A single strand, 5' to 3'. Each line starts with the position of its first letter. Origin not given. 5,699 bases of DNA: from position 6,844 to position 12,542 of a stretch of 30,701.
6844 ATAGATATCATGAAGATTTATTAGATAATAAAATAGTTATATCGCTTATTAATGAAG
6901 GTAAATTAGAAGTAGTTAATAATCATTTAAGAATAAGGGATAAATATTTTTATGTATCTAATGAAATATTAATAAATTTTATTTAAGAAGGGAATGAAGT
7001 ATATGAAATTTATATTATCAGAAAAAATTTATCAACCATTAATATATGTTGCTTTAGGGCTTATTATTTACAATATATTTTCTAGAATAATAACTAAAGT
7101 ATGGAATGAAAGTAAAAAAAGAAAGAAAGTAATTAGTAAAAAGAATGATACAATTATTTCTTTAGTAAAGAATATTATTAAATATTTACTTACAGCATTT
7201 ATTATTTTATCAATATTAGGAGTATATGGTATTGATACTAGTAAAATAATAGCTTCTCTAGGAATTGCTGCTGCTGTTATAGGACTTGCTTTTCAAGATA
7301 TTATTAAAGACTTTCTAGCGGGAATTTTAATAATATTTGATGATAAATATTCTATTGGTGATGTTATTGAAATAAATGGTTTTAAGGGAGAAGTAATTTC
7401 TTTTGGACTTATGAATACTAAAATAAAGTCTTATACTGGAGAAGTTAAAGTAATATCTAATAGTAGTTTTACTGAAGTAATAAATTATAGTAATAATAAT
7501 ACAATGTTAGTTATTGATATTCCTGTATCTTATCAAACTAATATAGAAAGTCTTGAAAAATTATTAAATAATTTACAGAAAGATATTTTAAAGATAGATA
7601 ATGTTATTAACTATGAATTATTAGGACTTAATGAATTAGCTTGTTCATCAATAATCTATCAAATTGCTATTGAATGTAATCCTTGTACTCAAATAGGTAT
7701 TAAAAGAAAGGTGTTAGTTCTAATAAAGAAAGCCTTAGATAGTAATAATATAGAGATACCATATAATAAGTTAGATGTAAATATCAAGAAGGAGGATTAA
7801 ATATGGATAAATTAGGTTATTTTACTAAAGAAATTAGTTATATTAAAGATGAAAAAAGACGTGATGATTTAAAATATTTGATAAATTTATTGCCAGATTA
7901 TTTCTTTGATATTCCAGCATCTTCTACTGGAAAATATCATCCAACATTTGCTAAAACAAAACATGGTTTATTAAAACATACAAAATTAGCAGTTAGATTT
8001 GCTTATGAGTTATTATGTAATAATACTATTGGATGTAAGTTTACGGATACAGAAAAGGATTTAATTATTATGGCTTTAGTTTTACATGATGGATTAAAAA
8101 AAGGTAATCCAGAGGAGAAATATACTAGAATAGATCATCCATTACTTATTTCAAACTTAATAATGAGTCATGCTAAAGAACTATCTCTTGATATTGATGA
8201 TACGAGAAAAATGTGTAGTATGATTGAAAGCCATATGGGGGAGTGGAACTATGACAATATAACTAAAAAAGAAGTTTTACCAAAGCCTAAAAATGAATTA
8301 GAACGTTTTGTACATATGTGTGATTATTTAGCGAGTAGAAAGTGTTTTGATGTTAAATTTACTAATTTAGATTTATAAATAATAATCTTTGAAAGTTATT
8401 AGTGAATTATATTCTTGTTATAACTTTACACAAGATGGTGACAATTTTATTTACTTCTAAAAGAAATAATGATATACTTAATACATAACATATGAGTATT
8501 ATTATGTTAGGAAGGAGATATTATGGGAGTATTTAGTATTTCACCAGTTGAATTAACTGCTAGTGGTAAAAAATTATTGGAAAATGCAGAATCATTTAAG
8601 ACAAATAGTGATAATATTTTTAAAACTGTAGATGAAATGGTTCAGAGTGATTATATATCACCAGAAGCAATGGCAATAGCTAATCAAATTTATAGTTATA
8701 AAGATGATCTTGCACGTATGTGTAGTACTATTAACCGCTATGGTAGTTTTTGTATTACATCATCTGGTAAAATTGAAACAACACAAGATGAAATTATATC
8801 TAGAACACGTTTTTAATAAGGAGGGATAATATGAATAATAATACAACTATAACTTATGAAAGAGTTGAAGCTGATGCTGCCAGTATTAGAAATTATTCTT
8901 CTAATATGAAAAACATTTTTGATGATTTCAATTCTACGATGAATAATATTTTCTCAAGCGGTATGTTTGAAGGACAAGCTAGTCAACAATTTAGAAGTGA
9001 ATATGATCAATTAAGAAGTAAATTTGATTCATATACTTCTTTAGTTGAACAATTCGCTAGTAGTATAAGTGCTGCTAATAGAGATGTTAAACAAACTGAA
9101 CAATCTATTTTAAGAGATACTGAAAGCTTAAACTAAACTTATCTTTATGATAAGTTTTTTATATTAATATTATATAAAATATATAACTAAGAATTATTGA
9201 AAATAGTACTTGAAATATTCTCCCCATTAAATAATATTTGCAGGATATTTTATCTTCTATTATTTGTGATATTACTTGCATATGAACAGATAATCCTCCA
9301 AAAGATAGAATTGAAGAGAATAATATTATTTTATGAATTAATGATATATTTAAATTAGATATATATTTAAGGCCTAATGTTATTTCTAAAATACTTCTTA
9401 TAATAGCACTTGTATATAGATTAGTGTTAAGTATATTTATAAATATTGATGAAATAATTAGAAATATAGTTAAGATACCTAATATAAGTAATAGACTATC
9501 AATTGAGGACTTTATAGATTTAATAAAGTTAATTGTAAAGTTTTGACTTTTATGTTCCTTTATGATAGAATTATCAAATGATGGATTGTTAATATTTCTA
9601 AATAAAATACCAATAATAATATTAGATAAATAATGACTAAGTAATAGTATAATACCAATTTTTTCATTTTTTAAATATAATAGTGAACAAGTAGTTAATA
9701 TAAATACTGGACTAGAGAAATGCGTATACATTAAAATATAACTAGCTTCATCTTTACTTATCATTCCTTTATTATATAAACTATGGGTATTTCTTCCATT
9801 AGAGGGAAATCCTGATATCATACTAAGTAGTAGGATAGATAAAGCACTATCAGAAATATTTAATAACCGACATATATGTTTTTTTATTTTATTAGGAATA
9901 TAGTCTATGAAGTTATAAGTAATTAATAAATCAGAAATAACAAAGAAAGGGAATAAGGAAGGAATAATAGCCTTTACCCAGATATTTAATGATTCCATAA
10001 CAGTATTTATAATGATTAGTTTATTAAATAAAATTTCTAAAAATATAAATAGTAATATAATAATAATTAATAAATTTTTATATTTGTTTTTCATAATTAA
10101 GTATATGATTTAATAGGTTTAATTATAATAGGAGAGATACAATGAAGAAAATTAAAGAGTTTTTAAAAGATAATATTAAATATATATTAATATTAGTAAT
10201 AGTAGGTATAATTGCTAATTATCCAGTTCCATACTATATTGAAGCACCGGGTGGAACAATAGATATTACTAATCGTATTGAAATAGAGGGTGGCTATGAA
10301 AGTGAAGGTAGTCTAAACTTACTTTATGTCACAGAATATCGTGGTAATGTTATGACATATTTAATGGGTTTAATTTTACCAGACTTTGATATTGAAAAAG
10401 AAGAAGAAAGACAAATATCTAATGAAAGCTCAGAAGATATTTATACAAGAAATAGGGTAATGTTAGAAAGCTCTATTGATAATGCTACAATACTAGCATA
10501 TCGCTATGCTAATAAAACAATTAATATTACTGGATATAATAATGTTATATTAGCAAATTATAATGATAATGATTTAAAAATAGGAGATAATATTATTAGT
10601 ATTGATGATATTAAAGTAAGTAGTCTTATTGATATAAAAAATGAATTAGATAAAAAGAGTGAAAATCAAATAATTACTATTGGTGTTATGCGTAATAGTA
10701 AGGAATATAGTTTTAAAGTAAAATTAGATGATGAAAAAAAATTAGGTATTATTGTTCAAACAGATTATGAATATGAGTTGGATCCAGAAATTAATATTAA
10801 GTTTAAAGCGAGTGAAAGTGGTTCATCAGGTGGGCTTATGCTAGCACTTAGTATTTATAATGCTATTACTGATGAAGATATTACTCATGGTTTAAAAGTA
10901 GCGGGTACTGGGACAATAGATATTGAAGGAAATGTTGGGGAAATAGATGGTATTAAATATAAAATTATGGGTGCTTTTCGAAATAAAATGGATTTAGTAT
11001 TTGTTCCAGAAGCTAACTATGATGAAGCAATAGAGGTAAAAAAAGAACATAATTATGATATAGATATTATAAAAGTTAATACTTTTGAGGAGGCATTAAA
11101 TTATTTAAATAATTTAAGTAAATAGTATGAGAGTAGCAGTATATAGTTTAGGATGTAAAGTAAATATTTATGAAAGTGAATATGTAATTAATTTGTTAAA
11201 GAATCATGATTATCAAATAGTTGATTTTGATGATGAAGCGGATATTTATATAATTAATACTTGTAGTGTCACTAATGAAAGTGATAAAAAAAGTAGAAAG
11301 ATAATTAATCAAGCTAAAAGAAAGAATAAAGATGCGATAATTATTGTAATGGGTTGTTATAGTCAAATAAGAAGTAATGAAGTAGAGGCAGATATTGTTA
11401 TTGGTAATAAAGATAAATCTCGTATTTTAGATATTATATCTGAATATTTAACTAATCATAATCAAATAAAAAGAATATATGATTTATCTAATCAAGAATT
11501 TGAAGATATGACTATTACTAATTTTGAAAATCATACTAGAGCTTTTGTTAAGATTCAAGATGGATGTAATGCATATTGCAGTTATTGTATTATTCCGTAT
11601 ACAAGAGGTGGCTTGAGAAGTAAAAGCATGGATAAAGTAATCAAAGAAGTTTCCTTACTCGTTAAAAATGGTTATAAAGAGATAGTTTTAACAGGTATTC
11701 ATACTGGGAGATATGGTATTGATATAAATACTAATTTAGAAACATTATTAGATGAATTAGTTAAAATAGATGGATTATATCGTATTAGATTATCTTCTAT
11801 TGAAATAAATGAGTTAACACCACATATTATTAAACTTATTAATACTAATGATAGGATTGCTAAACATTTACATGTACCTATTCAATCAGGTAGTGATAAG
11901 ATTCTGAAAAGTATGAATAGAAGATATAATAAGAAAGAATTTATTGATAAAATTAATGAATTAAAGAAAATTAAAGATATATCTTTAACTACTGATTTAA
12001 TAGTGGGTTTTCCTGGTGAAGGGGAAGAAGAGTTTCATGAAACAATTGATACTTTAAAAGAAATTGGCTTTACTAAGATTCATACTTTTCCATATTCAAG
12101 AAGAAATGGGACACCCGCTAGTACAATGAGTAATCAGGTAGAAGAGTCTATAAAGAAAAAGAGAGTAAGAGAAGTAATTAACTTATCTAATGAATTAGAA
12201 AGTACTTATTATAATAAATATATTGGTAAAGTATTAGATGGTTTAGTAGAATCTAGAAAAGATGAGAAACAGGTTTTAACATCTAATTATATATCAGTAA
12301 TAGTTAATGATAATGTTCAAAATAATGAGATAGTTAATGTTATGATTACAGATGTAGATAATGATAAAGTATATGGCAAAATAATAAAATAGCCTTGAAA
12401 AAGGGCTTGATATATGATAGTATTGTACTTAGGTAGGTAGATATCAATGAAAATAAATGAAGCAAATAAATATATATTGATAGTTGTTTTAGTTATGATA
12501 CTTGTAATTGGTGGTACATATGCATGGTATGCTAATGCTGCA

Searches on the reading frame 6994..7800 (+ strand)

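Call 8: search_protein_families(library=pfam, proteins=[window:6994-7800:+])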
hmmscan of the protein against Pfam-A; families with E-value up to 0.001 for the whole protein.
window:6994-7800:+ (268 aa): 3 families
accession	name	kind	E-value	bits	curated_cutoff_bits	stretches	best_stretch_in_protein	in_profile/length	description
PF00924.24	MS_channel_2nd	-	3e-18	66.1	20.2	1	102-166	1-67/68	Mechanosensitive ion channel, beta-domain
PF21088.3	MS_channel_1st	-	5.6e-10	39.5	23.1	1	60-101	1-42/42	Mechanosensitive ion channel, transmembrane helices 2/3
PF21082.3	MS_channel_3rd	-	2.9e-05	24.9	21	1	173-255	2-88/88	Mechanosensitive ion channel MscS, C-terminal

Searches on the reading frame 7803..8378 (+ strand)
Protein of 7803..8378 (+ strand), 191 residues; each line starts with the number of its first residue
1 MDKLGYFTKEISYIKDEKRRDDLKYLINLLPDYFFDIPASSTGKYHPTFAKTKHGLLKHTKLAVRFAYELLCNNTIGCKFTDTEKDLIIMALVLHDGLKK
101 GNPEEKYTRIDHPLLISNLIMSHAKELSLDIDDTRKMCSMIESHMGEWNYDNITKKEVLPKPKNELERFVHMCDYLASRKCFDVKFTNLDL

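Call 8: search_protein_families(library=pfam, proteins=[window:7803-8378:+])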
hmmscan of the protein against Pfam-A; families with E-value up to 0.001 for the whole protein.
window:7803-8378:+ (191 aa): 1 family
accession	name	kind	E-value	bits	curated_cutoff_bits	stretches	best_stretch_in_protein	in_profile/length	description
PF01966.28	HD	-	0.0008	20.1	22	0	60-177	5-114/116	HD domain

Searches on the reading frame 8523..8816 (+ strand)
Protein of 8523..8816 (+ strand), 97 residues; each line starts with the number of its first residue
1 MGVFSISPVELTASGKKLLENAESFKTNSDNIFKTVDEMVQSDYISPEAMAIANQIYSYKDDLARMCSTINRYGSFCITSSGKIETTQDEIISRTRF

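Call 9: search_protein_families(library=pfam, proteins=[window:8523-8816:+])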
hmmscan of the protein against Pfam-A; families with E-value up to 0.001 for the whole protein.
window:8523-8816:+ (97 aa): 0 families

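Call 12: search_protein_families(library=ncbifam, proteins=[window:8523-8816:+], max_evalue=0.01)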
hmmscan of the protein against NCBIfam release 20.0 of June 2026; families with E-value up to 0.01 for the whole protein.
window:8523-8816:+ (97 aa): 0 families

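Call 59: search_protein_families(library=pfam, proteins=[window:8523-8816:+], max_evalue=0.1)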
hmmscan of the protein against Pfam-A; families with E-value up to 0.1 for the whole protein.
window:8523-8816:+ (97 aa): 2 families
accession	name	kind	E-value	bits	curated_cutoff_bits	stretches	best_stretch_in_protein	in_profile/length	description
PF23289.1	Spectrin_5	-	0.019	15.5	27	1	17-68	21-70/80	Guanine nucleotide exchange factor DBS-like, spectrin-like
PF18535.6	Gal11_ABD1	-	0.081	13.5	31.8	0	31-60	37-66/82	Gal11 activator-binding domain (ABD1)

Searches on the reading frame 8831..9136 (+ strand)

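Call 9: search_protein_families(library=pfam, proteins=[window:8831-9136:+])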
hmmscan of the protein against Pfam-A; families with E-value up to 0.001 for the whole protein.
window:8831-9136:+ (101 aa): 1 family
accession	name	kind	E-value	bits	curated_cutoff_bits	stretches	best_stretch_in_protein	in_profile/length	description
PF06013.18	WXG100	-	1.8e-11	44.6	27.3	1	7-91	4-86/86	Proteins of 100 residues with WXG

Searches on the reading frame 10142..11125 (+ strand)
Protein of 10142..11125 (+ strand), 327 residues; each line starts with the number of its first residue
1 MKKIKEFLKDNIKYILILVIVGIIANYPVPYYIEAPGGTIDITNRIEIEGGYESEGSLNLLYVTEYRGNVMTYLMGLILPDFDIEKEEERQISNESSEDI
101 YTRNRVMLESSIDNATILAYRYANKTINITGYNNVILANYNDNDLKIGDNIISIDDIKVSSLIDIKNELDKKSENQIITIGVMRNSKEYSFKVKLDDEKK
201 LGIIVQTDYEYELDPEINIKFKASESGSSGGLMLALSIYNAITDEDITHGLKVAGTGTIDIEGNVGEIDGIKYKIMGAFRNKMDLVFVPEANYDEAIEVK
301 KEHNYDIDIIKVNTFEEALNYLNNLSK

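Call 9: search_protein_families(library=pfam, proteins=[window:10142-11125:+])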
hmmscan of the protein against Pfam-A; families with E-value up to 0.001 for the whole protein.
window:10142-11125:+ (327 aa): 2 families
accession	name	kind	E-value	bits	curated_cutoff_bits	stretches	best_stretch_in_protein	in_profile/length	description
PF05362.19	Lon_C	-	1.5e-12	47.9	21.1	1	225-321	107-201/205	Lon protease (S16) C-terminal proteolytic domain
PF13180.12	PDZ_2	-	2e-08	34.8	27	1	142-195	27-80/80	PDZ domain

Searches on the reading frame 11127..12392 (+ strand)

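Call 9: search_protein_families(library=pfam, proteins=[window:11127-12392:+])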
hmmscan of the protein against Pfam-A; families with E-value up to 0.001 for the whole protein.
window:11127-12392:+ (421 aa): 2 families
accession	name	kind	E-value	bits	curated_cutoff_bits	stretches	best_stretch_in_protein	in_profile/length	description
PF00919.26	UPF0004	-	3.9e-26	91.4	27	1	2-88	1-88/98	Uncharacterized protein family UPF0004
PF04055.27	Radical_SAM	-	4.3e-25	89.3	29.5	1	142-309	2-165/166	Radical SAM superfamily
